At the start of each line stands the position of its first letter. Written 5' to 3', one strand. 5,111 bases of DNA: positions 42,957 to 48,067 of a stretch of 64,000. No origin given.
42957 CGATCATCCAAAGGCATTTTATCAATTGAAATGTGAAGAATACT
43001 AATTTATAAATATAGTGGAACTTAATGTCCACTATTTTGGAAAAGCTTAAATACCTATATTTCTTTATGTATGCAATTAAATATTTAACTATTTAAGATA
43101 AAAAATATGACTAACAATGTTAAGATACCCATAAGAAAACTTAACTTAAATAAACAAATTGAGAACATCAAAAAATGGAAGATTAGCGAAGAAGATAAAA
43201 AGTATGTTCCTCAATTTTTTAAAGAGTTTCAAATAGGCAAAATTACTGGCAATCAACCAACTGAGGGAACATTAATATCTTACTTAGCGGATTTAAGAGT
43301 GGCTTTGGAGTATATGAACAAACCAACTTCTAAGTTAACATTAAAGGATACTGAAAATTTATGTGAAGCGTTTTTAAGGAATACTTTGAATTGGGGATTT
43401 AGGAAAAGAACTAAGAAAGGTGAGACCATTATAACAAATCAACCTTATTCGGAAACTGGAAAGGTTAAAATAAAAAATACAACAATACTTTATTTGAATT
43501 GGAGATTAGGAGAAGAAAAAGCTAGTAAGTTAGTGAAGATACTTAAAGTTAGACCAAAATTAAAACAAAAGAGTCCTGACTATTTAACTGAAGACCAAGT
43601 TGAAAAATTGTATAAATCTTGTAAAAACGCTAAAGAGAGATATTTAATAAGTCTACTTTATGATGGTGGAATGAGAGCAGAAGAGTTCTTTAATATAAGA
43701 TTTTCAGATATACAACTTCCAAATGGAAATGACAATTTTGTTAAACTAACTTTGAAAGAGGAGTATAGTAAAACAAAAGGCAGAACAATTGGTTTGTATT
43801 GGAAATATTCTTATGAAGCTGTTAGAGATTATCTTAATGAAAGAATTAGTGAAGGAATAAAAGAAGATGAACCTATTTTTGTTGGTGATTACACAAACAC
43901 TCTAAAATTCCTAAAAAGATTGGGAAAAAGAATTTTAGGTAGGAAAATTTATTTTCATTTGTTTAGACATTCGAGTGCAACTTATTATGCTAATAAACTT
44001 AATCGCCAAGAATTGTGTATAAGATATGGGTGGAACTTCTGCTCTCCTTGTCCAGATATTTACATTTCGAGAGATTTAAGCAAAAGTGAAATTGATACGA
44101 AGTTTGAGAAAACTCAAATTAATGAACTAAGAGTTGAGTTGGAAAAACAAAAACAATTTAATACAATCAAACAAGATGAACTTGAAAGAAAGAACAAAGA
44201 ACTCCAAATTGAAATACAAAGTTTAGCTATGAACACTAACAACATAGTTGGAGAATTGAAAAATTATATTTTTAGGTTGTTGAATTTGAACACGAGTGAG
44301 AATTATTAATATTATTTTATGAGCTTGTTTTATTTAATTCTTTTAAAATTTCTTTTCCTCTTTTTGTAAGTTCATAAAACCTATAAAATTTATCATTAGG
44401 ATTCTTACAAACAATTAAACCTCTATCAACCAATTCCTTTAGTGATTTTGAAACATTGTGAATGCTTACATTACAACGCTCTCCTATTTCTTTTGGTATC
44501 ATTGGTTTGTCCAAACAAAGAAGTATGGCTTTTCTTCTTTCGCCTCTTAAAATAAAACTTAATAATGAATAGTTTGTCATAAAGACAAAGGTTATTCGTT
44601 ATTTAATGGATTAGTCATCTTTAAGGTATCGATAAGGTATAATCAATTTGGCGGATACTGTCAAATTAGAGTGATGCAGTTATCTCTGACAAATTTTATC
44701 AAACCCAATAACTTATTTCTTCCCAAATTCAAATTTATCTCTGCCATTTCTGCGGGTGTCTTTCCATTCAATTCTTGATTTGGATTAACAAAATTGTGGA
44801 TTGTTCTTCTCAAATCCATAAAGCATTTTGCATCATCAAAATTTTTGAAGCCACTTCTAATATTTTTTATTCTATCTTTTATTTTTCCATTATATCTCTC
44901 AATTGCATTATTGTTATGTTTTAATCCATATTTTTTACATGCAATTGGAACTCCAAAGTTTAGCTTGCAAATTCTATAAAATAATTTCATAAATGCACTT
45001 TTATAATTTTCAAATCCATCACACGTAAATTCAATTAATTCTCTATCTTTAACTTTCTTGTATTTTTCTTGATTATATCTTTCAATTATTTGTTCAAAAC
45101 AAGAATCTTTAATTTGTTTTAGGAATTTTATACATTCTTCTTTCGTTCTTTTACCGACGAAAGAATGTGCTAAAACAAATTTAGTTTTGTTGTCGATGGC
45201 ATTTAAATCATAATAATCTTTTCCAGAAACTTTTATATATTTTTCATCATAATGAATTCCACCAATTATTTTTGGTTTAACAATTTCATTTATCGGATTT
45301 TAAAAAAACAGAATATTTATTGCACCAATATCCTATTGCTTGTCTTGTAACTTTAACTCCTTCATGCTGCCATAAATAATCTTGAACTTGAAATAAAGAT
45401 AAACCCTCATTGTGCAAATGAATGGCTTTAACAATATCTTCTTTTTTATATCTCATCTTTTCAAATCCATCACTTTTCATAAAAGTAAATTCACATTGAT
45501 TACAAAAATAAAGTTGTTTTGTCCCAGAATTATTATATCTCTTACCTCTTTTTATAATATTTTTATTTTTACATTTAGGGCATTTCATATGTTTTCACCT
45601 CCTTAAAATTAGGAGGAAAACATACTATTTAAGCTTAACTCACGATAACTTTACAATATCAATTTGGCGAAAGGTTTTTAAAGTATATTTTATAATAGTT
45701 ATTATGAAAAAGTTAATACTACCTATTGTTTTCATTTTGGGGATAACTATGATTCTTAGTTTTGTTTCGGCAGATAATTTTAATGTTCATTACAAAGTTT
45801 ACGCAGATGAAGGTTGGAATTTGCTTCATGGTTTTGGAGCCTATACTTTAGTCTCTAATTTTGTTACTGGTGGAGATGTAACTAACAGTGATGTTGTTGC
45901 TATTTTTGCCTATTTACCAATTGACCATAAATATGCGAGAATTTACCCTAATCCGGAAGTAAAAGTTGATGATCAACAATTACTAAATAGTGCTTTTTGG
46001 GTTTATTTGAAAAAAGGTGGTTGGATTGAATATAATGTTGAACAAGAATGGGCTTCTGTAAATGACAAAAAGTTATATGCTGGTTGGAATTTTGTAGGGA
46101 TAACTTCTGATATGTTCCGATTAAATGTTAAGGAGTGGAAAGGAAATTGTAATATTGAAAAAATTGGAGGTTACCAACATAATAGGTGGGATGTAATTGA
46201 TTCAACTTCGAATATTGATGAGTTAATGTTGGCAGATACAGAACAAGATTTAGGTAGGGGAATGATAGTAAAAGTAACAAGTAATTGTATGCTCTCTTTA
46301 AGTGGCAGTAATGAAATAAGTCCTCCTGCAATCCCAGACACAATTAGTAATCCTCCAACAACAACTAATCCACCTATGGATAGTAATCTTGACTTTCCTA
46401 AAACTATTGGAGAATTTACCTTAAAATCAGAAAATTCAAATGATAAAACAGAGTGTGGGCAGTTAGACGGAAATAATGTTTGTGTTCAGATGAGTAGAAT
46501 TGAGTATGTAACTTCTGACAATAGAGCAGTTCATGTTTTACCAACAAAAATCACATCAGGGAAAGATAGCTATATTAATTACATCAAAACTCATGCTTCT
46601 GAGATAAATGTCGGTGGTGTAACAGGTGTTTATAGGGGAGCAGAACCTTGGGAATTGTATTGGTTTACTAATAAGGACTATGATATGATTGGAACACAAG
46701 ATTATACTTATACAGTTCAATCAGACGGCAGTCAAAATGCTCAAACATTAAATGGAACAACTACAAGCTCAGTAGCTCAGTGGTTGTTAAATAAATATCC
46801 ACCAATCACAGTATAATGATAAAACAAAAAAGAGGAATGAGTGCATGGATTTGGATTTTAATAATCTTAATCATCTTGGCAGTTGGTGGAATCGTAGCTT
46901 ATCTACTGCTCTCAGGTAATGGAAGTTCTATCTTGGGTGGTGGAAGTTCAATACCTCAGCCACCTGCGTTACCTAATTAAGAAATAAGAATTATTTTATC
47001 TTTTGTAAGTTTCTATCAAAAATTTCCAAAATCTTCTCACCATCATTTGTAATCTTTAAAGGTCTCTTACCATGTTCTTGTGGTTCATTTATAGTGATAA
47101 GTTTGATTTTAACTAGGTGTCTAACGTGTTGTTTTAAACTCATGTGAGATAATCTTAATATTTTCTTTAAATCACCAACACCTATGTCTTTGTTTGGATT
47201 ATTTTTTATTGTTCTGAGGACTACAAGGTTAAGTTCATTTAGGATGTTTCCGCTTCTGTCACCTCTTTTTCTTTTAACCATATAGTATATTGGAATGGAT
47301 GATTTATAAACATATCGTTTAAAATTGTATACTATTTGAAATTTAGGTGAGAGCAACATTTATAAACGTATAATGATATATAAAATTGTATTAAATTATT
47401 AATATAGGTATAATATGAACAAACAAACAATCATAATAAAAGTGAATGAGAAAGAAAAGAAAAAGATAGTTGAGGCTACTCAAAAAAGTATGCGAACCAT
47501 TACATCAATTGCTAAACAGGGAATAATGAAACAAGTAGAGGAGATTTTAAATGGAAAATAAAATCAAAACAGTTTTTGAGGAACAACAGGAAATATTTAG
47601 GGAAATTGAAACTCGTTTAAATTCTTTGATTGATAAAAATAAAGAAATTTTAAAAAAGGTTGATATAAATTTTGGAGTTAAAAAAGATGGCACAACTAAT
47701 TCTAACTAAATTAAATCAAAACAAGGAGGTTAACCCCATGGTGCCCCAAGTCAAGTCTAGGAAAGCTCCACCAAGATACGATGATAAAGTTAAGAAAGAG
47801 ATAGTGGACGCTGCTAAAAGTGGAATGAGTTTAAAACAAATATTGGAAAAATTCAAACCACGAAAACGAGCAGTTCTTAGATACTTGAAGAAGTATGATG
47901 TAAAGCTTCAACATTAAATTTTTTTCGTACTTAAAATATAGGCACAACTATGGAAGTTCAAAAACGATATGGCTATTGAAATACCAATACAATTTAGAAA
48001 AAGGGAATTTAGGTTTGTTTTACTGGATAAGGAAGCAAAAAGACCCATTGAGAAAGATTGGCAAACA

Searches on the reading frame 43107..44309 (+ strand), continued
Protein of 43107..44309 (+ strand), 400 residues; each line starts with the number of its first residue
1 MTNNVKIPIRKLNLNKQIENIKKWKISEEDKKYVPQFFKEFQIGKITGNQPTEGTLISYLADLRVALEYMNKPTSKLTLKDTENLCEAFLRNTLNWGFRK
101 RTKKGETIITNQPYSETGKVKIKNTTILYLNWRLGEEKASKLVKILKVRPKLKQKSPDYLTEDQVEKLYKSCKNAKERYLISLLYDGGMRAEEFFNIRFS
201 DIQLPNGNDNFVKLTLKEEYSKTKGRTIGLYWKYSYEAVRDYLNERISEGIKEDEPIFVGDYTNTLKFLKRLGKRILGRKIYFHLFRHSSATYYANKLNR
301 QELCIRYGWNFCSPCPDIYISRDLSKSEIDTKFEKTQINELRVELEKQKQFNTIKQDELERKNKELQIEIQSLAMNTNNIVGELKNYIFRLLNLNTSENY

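Call 41: find_related_loci(query=A4, collection=genome_contigs, flank=10000)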
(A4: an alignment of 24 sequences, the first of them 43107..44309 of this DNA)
Query A4 (400 aa) in genome_contigs; peptide patterns used: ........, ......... (x = any residue, [..] = any of these).
167 stretches matched a pattern; 98 encode a relative of the query (tblastn E <= 1e-3); the best 80 are kept; 79 distinct loci.
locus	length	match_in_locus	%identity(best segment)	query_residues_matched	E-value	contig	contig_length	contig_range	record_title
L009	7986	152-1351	91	1-400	0e+0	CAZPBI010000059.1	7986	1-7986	MAG TPA_asm: Candidatus Woesearchaeota archaeon isolate SRP269290_co3_813 genome assembly, contig: NODE_12515_length_798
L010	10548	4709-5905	67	1-400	0e+0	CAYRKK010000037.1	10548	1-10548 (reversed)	MAG TPA_asm: Candidatus Woesearchaeota archaeon isolate SRP178699_co2_118 genome assembly, contig: NODE_6164_length_1054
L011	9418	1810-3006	68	1-400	0e+0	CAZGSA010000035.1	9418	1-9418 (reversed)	MAG TPA_asm: Candidatus Woesearchaeota archaeon isolate SRP178699_co1_132 genome assembly, contig: NODE_10149_length_941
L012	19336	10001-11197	69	1-400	0e+0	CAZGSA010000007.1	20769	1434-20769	MAG TPA_asm: Candidatus Woesearchaeota archaeon isolate SRP178699_co1_132 genome assembly, contig: NODE_3074_length_2076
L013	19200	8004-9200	67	1-400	0e+0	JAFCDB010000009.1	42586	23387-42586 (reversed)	Candidatus Pacearchaeota archaeon isolate Meg19_1012_Bin_278 Meg19_1012_Bin_278_scaffold_5752, whole genome shotgun sequ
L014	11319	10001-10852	91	117-400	2e-173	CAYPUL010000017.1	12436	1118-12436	MAG TPA_asm: Candidatus Woesearchaeota archaeon isolate SRP178908_co2_46 genome assembly, contig: NODE_2788_length_12436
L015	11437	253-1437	51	1-393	4e-130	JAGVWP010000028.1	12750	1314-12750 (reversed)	Candidatus Pacearchaeota archaeon isolate RIFCSPHIGHO2_02_FULL_31_29 rifcsphigho2_02_scaffold_9774, whole genome shotgun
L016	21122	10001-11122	53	1-385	5e-125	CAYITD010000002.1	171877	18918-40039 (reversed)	MAG TPA_asm: Candidatus Woesearchaeota archaeon isolate ERP119705_co3_555 genome assembly, contig: NODE_32_length_171877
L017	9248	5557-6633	51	1-360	8e-118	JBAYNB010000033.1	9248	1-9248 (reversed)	MAG: Candidatus Pacearchaeota archaeon isolate SO_2016_LW1_54 scaffold09746_LW64-88_2016, whole genome shotgun sequence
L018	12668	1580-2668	48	1-367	8e-116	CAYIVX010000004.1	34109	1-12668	MAG TPA_asm: Candidatus Woesearchaeota archaeon isolate ERP119705_co5_617 genome assembly, contig: NODE_1456_length_3410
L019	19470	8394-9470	49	1-360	1e-114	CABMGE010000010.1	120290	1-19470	uncultured archaeon isolate LFW-165_1 genome assembly, contig: LFW1651_18, whole genome shotgun sequence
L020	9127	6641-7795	47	4-400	2e-111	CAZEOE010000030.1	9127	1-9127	MAG TPA_asm: Candidatus Woesearchaeota archaeon isolate SRP329715_co1_212 genome assembly, contig: NODE_11653_length_912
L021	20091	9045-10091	51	4-367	1e-110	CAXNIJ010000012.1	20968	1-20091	MAG: Candidatus Pacearchaeota archaeon isolate MaH-04nov19-88 genome assembly, contig: MaH-04nov19-C6382, whole genome s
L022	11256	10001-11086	50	1-373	5e-105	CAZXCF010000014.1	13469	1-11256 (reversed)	MAG TPA_asm: Candidatus Woesearchaeota archaeon isolate SRP332253_co1_20 genome assembly, contig: NODE_7732_length_13469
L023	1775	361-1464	47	4-385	1e-111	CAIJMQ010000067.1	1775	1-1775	uncultured bacterium isolate D14_bin-0225 genome assembly, contig: bin-0225:067/121, whole genome shotgun sequence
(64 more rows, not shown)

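Call 53: search_protein_families(library=ncbifam, proteins=[window:43107-44309:+], max_evalue=0.001)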
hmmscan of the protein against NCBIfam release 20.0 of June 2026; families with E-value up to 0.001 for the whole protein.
window:43107-44309:+ (400 aa): 6 families
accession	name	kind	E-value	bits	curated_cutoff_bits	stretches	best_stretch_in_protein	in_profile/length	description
NF040815.2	recomb_XerA_Arch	equivalog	1.3e-19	70.9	220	1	51-294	12-226/263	site-specific tyrosine recombinase/integron integrase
TIGR02225.1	recomb_XerD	equivalog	2.6e-12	46.7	329.6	1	53-293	15-245/290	site-specific tyrosine recombinase XerD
TIGR02224.1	recomb_XerC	equivalog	1.1e-10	41.4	335.15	1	52-293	14-248/295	tyrosine recombinase XerC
NF001399.0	PRK00283.1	subfamily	2.3e-08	33.6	279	1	52-293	23-254/300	tyrosine recombinase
TIGR02249.1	integrase_gron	subfamily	1.3e-06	28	265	1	148-206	90-147/315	integron integrase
NF007370.0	PRK09870.1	subfamily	0.00023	20.9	221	1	153-296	6-153/200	tyrosine-type DNA invertase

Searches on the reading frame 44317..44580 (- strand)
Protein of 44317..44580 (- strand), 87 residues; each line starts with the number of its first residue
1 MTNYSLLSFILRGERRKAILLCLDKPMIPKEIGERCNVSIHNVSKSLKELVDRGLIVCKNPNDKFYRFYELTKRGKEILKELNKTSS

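Call 4: search_protein_families(library=pfam, proteins=[window:44317-44580:-], max_evalue=0.01)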
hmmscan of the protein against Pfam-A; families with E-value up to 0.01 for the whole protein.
window:44317-44580:- (87 aa): 13 families
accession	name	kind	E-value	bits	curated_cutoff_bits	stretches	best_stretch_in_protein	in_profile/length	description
PF12802.13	MarR_2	-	6.1e-07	30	27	1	26-64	18-59/61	MarR family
PF12840.13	HTH_20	-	1e-06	29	27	1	16-57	6-49/51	Helix-turn-helix domain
PF14947.12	HTH_45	-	1.3e-06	28.8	25.5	1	24-85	17-72/77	Winged helix-turn-helix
PF25213.1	HVO_A0261_N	-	5.9e-06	26.5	35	1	8-84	5-76/86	HVO_A0261 N-terminal domain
PF13463.12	HTH_27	-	7.9e-05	23.3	22.2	1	25-75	17-68/68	Winged helix DNA-binding domain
PF01978.25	TrmB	-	8.4e-05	22.8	25.6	1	21-69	18-65/68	Sugar-specific transcriptional regulator TrmB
PF13412.12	HTH_24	-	0.00017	21.5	21.9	1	29-56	20-47/48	Winged helix-turn-helix DNA-binding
PF01047.28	MarR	-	0.00035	20.8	24.6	1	25-57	16-48/59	MarR family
PF13545.12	HTH_Crp_2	-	0.00045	20.6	27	1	8-57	5-53/70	Crp-like helix-turn-helix domain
PF14277.12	DUF4364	-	0.0007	19.9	26.9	1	36-84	29-75/162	Domain of unknown function (DUF4364)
PF24033.1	DUF7342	-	0.0015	19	31.6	1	12-77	3-69/150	Family of unknown function (DUF7342)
PF07381.18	EarA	-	0.0034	17.6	22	0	48-81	57-89/90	EarA-like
PF21984.2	DnaD_N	-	0.0077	16.8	27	1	29-82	38-94/101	DnaD N-terminal domain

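Call 28: search_protein_families(library=phrogs, proteins=[window:44317-44580:-], max_evalue=0.001)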
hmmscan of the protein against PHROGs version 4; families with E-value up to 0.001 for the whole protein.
window:44317-44580:- (87 aa): 5 families
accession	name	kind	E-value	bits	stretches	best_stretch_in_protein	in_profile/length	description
phrog_4278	-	unknown function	2e-06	28.6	1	30-85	54-110/127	-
phrog_2440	-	transcription regulation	2.6e-05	25.1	1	22-81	36-97/126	transcriptional regulator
phrog_12817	-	transcription regulation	9.4e-05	23.4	1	6-80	65-141/151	transcriptional regulator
phrog_1123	-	unknown function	0.00052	20.8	1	13-57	30-77/112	-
phrog_186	-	DNA, RNA and nucleotide metabolism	0.00068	20.4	1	28-73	64-114/308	DnaD-like helicase loader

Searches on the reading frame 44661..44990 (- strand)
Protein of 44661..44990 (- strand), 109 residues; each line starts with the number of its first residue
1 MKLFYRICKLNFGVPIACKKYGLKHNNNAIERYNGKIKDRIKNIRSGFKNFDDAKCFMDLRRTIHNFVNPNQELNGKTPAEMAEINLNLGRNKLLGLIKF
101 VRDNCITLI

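Call 4: search_protein_families(library=pfam, proteins=[window:44661-44990:-], max_evalue=0.01)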
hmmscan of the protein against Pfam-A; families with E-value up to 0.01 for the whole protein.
window:44661-44990:- (109 aa): 1 family
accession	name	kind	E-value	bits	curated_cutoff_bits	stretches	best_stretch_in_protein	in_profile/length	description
PF13683.12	rve_3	-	9.1e-06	25.8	26.5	1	24-79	13-67/67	Integrase core domain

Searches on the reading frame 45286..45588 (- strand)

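Call 4: search_protein_families(library=pfam, proteins=[window:45286-45588:-], max_evalue=0.01)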
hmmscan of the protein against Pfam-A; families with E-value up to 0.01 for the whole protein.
window:45286-45588:- (100 aa): 3 families
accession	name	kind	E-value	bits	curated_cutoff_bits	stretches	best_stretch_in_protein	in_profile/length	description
PF14354.12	Lar_restr_allev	-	0.002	18.8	28.6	1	2-60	5-55/58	Restriction alleviation protein Lar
PF25208.1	DUF7838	-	0.0025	18.1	28.5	1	2-41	8-48/55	Domain of unknown function (DUF7838)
PF23451.1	Zn_ribbon_PaaD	-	0.0055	16.8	27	0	2-36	16-49/53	PaaD zinc beta ribbon domain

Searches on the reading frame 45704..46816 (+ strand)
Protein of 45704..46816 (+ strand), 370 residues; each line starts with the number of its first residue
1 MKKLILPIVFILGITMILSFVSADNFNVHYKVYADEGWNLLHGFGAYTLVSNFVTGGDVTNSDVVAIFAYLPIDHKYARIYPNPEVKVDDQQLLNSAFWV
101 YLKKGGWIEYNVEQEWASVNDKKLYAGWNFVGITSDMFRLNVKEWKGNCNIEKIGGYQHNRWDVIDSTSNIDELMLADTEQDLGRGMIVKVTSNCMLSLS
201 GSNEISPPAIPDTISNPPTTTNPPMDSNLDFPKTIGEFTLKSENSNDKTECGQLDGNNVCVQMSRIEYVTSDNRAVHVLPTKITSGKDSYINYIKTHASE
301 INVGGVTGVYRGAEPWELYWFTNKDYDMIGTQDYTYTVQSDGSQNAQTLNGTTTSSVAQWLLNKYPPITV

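Call 9: search_protein_families(library=pfam, proteins=[window:45704-46816:+], max_evalue=0.01)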
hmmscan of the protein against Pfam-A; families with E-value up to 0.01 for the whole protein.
window:45704-46816:+ (370 aa): 0 families

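Call 28: search_protein_families(library=phrogs, proteins=[window:45704-46816:+], max_evalue=0.001)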
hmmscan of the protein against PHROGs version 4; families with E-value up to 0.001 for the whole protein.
window:45704-46816:+ (370 aa): 0 families

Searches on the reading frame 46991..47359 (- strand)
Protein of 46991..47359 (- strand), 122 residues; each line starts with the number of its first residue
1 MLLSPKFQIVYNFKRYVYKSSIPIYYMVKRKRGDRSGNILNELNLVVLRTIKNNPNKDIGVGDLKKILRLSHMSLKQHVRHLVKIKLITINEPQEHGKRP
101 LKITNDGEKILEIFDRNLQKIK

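Call 9: search_protein_families(library=pfam, proteins=[window:46991-47359:-], max_evalue=0.01)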
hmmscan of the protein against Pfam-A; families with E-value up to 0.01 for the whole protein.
window:46991-47359:- (122 aa): 2 families
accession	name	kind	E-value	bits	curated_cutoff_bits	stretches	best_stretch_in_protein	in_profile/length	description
PF14277.12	DUF4364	-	0.0049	17.1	26.9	1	72-120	33-79/162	Domain of unknown function (DUF4364)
PF12802.13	MarR_2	-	0.0051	17.4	27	1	46-98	9-60/61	MarR family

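Call 28: search_protein_families(library=phrogs, proteins=[window:46991-47359:-], max_evalue=0.001)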
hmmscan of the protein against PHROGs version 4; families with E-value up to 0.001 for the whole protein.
window:46991-47359:- (122 aa): 1 family
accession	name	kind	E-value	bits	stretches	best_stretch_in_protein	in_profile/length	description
phrog_11046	-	transcription regulation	0.00041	21.2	1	42-114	10-80/94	transcriptional regulator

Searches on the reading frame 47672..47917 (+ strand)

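Call 9: search_protein_families(library=pfam, proteins=[window:47672-47917:+], max_evalue=0.01)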
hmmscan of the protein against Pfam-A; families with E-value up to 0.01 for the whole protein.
window:47672-47917:+ (81 aa): 0 families

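Call 28: search_protein_families(library=phrogs, proteins=[window:47672-47917:+], max_evalue=0.001)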
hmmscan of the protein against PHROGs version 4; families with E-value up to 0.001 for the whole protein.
window:47672-47917:+ (81 aa): 1 family
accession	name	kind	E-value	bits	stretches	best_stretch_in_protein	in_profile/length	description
phrog_1482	-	head and packaging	0.00025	21.7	1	27-75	6-55/147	terminase small subunit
